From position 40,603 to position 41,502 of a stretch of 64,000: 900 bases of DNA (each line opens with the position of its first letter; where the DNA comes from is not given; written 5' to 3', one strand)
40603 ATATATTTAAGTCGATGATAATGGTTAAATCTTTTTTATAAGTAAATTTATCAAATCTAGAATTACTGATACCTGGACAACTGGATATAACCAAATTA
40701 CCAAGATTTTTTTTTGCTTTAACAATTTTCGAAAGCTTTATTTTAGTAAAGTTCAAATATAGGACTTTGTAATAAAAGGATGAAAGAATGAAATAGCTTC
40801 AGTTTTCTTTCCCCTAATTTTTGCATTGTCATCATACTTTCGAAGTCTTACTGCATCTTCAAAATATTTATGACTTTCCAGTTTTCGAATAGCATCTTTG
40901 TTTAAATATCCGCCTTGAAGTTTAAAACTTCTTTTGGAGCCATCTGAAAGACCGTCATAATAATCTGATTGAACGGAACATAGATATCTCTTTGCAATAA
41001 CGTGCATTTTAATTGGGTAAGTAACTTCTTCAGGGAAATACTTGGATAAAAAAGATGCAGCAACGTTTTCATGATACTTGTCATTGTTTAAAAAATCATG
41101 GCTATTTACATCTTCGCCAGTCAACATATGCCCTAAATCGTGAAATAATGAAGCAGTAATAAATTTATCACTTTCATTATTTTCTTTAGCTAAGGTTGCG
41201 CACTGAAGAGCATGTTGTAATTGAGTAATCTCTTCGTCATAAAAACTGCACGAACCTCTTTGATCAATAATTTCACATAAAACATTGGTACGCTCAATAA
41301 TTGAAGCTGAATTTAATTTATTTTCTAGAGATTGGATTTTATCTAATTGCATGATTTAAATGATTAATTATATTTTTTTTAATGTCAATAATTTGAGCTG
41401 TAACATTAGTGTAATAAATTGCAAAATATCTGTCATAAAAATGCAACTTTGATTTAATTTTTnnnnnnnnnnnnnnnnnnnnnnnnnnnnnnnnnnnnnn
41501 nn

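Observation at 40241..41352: PhnZ-type HD-domain oxygenase without PhnY, translationally coupled to a KAP/CDKN3-like Cys phosphatase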

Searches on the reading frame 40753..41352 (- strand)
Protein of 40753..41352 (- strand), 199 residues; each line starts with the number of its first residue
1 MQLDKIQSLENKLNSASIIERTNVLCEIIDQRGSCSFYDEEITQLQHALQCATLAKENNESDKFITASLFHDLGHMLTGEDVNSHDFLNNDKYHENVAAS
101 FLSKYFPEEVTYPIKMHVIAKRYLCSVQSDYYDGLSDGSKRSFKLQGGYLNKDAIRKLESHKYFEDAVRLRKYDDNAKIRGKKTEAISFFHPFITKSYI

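Call 3: search_protein_families(library=pfam, proteins=[window:40753-41352:-], max_evalue=0.01)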
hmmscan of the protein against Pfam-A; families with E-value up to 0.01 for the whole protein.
window:40753-41352:- (199 aa): 2 families
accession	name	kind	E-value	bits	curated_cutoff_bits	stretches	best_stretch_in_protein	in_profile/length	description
PF01966.28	HD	-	9.8e-06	26.3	22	1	46-109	3-73/116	HD domain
PF05153.21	MIOX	-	5.9e-05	23.2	25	1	12-78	31-94/249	Myo-inositol oxygenase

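Call 4: search_protein_families(library=ncbifam, proteins=[window:40753-41352:-], max_evalue=0.01)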
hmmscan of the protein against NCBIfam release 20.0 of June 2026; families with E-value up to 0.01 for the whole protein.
window:40753-41352:- (199 aa): 4 families
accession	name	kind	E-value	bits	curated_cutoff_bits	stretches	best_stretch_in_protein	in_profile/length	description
NF052439.1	HMPDioxPhnZ1GIM8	equivalog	1.5e-55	187.8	300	1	16-189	17-189/199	hydroxymethylphosphonate dioxygenase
TIGR03276.1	Phn-HD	hypoth_equivalog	1.6e-52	177.6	214.6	1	25-196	7-177/179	phosphonate degradation HD-domain oxygenase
NF049941.1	HyMthAminphonOxyTmpB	equivalog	2.7e-44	151.2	300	1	23-195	9-180/188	(R)-1-hydroxy-2-trimethylaminoethylphosphonate oxygenase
TIGR00277.1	HDIG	domain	6.5e-06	25.9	27.6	1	45-118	6-82/84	HDIG domain-containing metalloprotein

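Call 9: search_solved_structures(query=window:40753-41352:-, max_evalue=0.01, show_alignments=4)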
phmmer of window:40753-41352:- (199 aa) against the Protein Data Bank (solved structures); distinct sequences matched with E-value up to 0.01: 4.
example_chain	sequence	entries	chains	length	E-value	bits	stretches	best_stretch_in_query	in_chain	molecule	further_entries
6npa_A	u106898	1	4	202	2.1e-30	109.5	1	11-194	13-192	TmpB, (R)-1-hydroxy-2-trimethylaminoethylphosphonate oxygenase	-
4n6w_A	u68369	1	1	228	4e-24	89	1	17-181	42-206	Predicted HD phosphohydrolase PhnZ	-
4mlm_A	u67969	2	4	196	5.3e-24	88.6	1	20-182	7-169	Predicted HD phosphohydrolase PhnZ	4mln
4n71_A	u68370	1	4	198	5.5e-24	88.6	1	20-182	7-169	Predicted HD phosphohydrolase PhnZ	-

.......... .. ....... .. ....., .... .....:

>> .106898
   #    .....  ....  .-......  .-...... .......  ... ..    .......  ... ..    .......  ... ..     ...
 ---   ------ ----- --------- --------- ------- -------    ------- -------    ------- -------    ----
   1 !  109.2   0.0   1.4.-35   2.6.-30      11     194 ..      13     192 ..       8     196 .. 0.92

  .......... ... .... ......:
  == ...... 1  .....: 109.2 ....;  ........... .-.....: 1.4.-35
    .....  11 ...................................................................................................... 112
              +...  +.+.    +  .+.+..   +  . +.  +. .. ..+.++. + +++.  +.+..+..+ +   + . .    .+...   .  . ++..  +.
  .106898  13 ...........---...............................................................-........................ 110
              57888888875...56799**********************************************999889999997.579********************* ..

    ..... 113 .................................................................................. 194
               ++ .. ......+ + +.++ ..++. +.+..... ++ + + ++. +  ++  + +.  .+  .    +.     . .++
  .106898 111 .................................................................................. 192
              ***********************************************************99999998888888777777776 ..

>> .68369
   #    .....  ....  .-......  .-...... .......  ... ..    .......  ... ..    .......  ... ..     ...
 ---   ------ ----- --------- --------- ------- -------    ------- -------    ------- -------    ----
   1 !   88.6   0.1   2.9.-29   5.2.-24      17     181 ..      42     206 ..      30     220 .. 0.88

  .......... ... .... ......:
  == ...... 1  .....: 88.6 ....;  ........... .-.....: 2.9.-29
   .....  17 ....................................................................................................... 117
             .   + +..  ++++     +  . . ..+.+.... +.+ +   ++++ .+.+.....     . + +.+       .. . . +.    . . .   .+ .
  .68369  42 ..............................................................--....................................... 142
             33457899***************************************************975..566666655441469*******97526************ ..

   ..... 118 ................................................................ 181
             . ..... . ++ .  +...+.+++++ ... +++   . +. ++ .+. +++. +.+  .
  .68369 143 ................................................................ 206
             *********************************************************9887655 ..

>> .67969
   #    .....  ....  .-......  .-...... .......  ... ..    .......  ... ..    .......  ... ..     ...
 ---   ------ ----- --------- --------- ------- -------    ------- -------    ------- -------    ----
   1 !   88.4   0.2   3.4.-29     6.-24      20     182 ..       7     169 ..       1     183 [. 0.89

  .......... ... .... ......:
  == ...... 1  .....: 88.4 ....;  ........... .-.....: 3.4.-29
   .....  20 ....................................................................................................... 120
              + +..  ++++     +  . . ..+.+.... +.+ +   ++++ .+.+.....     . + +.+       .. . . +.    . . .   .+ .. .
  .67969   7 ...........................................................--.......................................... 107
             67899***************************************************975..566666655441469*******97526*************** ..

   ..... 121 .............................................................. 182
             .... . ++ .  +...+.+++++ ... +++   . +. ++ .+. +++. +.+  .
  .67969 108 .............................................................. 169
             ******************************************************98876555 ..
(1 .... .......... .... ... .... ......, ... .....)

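Call 17: find_homologous_proteins(query=window:40753-41352:-, max_evalue=1e-10)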
Query window:40753-41352:- (199 aa): 3167 proteins with E <= 1e-10 among 3221 candidates; the best 120 are listed.
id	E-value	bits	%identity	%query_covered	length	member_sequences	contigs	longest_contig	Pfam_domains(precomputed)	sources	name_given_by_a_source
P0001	3.9e-125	433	97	100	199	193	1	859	PF01966.29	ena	-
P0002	1.8e-115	402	91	100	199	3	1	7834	-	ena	-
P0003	1.1e-73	265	97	62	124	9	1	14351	-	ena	-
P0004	9.0e-50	187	85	53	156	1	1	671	-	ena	-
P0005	1.7e-49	186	47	95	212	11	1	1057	PF01966.29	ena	-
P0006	7.4e-49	184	45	94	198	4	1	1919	-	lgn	-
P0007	1.3e-48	184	46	96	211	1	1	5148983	PF01966.29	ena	-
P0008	1.6e-48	183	50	92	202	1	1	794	PF01966.29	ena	-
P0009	6.1e-48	181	47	92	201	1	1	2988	-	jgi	jgi:phosphonate degradation associated HDIG domain protein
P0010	4.6e-47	179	43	95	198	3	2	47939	PF01966.29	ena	-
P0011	8.2e-47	178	46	95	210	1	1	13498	PF01966.29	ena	-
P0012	8.5e-47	178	43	95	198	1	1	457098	-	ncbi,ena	-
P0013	1.6e-46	177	43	95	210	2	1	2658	PF01966.29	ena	-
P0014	1.8e-46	177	48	87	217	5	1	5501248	-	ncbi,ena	-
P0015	2.8e-46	176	43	94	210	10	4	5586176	PF01966.29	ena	-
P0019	4.1e-46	175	43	96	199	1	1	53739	PF01966.29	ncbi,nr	ncbi:HD domain-containing protein [Candidatus Poribacteria bacterium]|nr:HD domain-containing protei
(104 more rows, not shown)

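Call 20: find_encoding_contigs(protein=P0002, flank=10000, max_places=6)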
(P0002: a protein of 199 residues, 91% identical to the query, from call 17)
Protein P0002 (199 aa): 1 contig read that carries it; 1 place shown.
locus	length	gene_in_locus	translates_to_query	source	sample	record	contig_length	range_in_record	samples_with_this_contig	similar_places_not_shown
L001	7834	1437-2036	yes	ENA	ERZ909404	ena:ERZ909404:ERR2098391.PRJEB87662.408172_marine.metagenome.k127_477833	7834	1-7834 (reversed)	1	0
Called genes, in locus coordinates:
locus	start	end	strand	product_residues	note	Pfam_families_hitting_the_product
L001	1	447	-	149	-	?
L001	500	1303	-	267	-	PF00005:ABC_tran, PF13304:AAA_21 (faint)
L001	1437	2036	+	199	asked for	-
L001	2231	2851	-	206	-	PF12766:Pyridox_oxase_2, PF01243:PNPOx_N, PF16242:Pyrid_ox_like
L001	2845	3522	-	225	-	PF00106:adh_short, PF13561:adh_short_C2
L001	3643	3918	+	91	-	PF04892:VanZ-LLP1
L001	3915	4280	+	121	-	PF03061:4HBT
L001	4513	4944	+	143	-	PF01124:MAPEG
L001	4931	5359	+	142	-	PF01124:MAPEG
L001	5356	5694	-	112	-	PF06127:Mpo1-like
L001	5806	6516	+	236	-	-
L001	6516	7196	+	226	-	-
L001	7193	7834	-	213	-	?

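Call 21: find_encoding_contigs(protein=P0003, flank=10000, max_places=6)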
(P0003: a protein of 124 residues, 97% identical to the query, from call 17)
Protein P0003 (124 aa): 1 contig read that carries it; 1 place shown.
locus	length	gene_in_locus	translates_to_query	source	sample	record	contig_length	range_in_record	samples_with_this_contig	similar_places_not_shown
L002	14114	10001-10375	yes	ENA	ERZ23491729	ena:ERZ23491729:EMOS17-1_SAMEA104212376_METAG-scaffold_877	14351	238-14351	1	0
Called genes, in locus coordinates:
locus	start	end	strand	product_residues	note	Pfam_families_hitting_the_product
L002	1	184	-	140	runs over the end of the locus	?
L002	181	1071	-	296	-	PF06007:PhnJ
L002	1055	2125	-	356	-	PF05861:PhnI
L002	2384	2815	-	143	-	PF06754:PhnG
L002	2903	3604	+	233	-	PF00392:GntR, PF08279:HTH_11 (faint), PF07702:UTRA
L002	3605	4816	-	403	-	PF07690:MFS_1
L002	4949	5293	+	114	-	-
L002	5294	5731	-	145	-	-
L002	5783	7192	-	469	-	PF00528:BPD_transp_1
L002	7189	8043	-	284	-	PF00528:BPD_transp_1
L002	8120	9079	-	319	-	PF12974:Phosphonate-bd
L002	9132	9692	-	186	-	PF00005:ABC_tran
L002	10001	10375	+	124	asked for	-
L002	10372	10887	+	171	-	PF05706:CDKN3 (weak), PF22785:Tc-R-P, PF00782:DSPc, PF22784:PTP-SAK, PF00102:Y_phosphatase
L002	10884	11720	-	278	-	PF00702:Hydrolase, PF13419:HAD_2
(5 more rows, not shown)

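Call 44: find_encoding_contigs(protein=P0007, flank=6000, max_places=2)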
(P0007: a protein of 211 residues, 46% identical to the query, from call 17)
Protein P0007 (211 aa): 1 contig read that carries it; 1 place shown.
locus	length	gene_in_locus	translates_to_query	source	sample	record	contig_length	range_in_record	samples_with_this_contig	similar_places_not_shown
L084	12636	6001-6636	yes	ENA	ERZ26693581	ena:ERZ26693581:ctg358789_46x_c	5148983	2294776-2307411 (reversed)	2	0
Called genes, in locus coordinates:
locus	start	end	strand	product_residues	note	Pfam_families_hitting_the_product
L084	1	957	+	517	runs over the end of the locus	PF00005:ABC_tran, PF13304:AAA_21 (faint), PF00005:ABC_tran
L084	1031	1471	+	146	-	-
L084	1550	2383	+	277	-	PF04909:Amidohydro_2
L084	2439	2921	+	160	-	PF13620:CarboxypepD_reg, PF13715:CarbopepD_reg_2 (weak), PF17210:SdrD_B (weak)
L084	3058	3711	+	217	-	PF07040:DUF1326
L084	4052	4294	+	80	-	PF10049:DUF2283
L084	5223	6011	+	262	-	PF05721:PhyH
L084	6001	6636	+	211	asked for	PF01966:HD (weak)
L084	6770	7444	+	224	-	PF20408:Abhydrolase_11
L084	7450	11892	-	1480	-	PF12799:LRR_4 (faint), PF00932:LTD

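Call 45: find_encoding_contigs(protein=P0014, flank=6000, max_places=2)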
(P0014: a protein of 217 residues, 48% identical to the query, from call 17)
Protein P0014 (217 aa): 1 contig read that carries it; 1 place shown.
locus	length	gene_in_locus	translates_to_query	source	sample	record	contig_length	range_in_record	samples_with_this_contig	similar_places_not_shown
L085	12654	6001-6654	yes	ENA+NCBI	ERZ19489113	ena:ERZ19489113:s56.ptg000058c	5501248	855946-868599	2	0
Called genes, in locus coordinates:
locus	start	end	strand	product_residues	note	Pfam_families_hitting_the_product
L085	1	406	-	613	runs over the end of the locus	PF00355:Rieske, PF13806:Rieske_2, PF22543:Rieske_4 (weak)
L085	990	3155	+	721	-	PF00355:Rieske, PF13806:Rieske_2, PF01590:GAF, PF13185:GAF_2, PF13426:PAS_9, PF00158:Sigma54_activat, PF14532:Sigma54_activ_2, PF25601:AAA_lid_14, +9 more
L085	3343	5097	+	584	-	-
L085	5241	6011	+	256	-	PF05721:PhyH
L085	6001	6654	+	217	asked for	-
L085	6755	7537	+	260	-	PF01909:NTP_transf_2, PF18765:Polbeta, PF05168:HEPN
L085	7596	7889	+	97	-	-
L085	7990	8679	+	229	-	PF12146:Hydrolase_4 (faint), PF20408:Abhydrolase_11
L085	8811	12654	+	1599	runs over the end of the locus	PF13156:Mrr_cat_2, PF00270:DEAD (faint), PF04851:ResIII, PF00271:Helicase_C, PF22240:ISP_coupler, PF02384:N6_Mtase (weak), PF18135:Type_ISP_C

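Call 46: find_encoding_contigs(protein=P0009, flank=6000, max_places=2)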
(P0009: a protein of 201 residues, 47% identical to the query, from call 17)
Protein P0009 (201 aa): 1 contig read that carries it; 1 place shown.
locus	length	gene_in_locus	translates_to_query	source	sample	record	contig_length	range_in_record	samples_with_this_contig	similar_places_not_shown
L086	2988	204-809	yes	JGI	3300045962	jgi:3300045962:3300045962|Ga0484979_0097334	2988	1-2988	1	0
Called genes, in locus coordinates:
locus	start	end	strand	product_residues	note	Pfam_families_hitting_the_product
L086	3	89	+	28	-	?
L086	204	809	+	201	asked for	-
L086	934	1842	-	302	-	PF13489:Methyltransf_23, PF13649:Methyltransf_25, PF13847:Methyltransf_31, PF08241:Methyltransf_11, PF08242:Methyltransf_12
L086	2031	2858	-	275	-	PF02535:Zip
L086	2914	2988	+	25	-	?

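Call 65: find_related_loci(query=window:40753-41352:-, collection=metagenome_contigs, flank=4000)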
Query window:40753-41352:- (199 aa) in metagenome_contigs; peptide patterns used: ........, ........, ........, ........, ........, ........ (x = any residue, [..] = any of these).
90 stretches matched a pattern; 3 encode a relative of the query (tblastn E <= 1e-3); 3 distinct loci.
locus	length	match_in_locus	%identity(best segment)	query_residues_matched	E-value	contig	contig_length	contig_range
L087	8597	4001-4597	99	1-199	7e-136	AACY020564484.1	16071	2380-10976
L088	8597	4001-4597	98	1-199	1e-134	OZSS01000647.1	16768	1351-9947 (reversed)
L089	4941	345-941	95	1-199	2e-130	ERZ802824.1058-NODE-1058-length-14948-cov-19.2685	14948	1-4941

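Call 73: search_protein_families(library=ncbifam, proteins=[P0007, P0014, P0005, P0009, P0012, P0019, L084:5223-6011:+, L085:5241-6011:+, P0002], max_evalue=1e-10)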
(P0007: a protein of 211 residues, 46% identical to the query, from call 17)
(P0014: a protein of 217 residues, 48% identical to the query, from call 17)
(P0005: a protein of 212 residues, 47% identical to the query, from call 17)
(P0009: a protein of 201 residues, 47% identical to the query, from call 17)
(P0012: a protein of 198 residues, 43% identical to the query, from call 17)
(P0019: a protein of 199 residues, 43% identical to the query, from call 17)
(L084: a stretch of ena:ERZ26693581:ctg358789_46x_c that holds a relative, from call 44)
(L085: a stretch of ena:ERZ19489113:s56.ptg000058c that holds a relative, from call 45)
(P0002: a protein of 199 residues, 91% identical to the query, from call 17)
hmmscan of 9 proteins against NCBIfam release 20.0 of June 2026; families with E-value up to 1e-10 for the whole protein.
P0007 (211 aa): 3 families
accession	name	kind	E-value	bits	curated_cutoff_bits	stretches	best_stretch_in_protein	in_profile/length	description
NF052439.1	HMPDioxPhnZ1GIM8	equivalog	2.9e-79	265.2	300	1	15-209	3-198/199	hydroxymethylphosphonate dioxygenase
TIGR03276.1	Phn-HD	hypoth_equivalog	1.1e-62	210.8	214.6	1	33-208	3-178/179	phosphonate degradation HD-domain oxygenase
NF049941.1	HyMthAminphonOxyTmpB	equivalog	3.1e-46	157.5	300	1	34-207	8-181/188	(R)-1-hydroxy-2-trimethylaminoethylphosphonate oxygenase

P0014 (217 aa): 3 families
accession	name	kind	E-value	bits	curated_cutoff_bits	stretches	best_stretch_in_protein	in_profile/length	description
NF052439.1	HMPDioxPhnZ1GIM8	equivalog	3.5e-81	271.4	300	1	21-213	5-198/199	hydroxymethylphosphonate dioxygenase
TIGR03276.1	Phn-HD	hypoth_equivalog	5.6e-63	211.7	214.6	1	37-212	3-178/179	phosphonate degradation HD-domain oxygenase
NF049941.1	HyMthAminphonOxyTmpB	equivalog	1.5e-44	152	300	1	37-211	7-181/188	(R)-1-hydroxy-2-trimethylaminoethylphosphonate oxygenase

P0005 (212 aa): 3 families
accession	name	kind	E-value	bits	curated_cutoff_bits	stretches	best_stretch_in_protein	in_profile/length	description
NF052439.1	HMPDioxPhnZ1GIM8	equivalog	1e-77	260.1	300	1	16-210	4-199/199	hydroxymethylphosphonate dioxygenase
TIGR03276.1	Phn-HD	hypoth_equivalog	4e-62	208.9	214.6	1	33-208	3-178/179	phosphonate degradation HD-domain oxygenase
NF049941.1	HyMthAminphonOxyTmpB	equivalog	1.5e-45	155.2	300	1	34-208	8-182/188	(R)-1-hydroxy-2-trimethylaminoethylphosphonate oxygenase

P0009 (201 aa): 3 families
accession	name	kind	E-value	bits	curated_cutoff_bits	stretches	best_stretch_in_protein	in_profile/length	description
NF052439.1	HMPDioxPhnZ1GIM8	equivalog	3.2e-72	242.2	300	1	1-197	1-198/199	hydroxymethylphosphonate dioxygenase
TIGR03276.1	Phn-HD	hypoth_equivalog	2.1e-58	196.8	214.6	1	24-194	6-176/179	phosphonate degradation HD-domain oxygenase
NF049941.1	HyMthAminphonOxyTmpB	equivalog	8.9e-46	156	300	1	23-190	9-176/188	(R)-1-hydroxy-2-trimethylaminoethylphosphonate oxygenase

P0012 (198 aa): 3 families
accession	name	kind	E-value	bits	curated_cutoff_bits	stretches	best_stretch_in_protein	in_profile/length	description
NF052439.1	HMPDioxPhnZ1GIM8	equivalog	7.1e-81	270.4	300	1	1-198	1-199/199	hydroxymethylphosphonate dioxygenase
TIGR03276.1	Phn-HD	hypoth_equivalog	4.2e-64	215.4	214.6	1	20-196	2-178/179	phosphonate degradation HD-domain oxygenase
NF049941.1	HyMthAminphonOxyTmpB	equivalog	7.7e-49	166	300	1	20-196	6-182/188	(R)-1-hydroxy-2-trimethylaminoethylphosphonate oxygenase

P0019 (199 aa): 3 families
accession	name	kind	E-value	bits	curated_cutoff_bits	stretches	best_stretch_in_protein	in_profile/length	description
NF052439.1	HMPDioxPhnZ1GIM8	equivalog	4.1e-81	271.2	300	1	1-197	1-198/199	hydroxymethylphosphonate dioxygenase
TIGR03276.1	Phn-HD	hypoth_equivalog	1.3e-64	217.1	214.6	1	22-196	4-178/179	phosphonate degradation HD-domain oxygenase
NF049941.1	HyMthAminphonOxyTmpB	equivalog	1.2e-46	158.8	300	1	27-195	13-181/188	(R)-1-hydroxy-2-trimethylaminoethylphosphonate oxygenase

L084:5223-6011:+ (262 aa): 1 family
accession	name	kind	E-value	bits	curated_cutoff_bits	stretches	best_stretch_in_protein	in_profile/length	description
NF052437.1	MPhHdxlPhnYGIM8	equivalog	7.2e-106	353.4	500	1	11-258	11-257/260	methylphosphonate hydroxylase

L085:5241-6011:+ (256 aa): 1 family
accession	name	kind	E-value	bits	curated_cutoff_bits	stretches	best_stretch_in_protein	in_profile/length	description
NF052437.1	MPhHdxlPhnYGIM8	equivalog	3.3e-103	344.7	500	1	5-251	12-257/260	methylphosphonate hydroxylase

P0002 (199 aa): 3 families
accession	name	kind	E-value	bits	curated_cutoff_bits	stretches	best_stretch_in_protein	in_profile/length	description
NF052439.1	HMPDioxPhnZ1GIM8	equivalog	8.9e-52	175.4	300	1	16-190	17-190/199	hydroxymethylphosphonate dioxygenase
TIGR03276.1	Phn-HD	hypoth_equivalog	1.2e-50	171.5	214.6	1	26-196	8-177/179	phosphonate degradation HD-domain oxygenase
NF049941.1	HyMthAminphonOxyTmpB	equivalog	8.5e-42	143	300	1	23-196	9-181/188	(R)-1-hydroxy-2-trimethylaminoethylphosphonate oxygenase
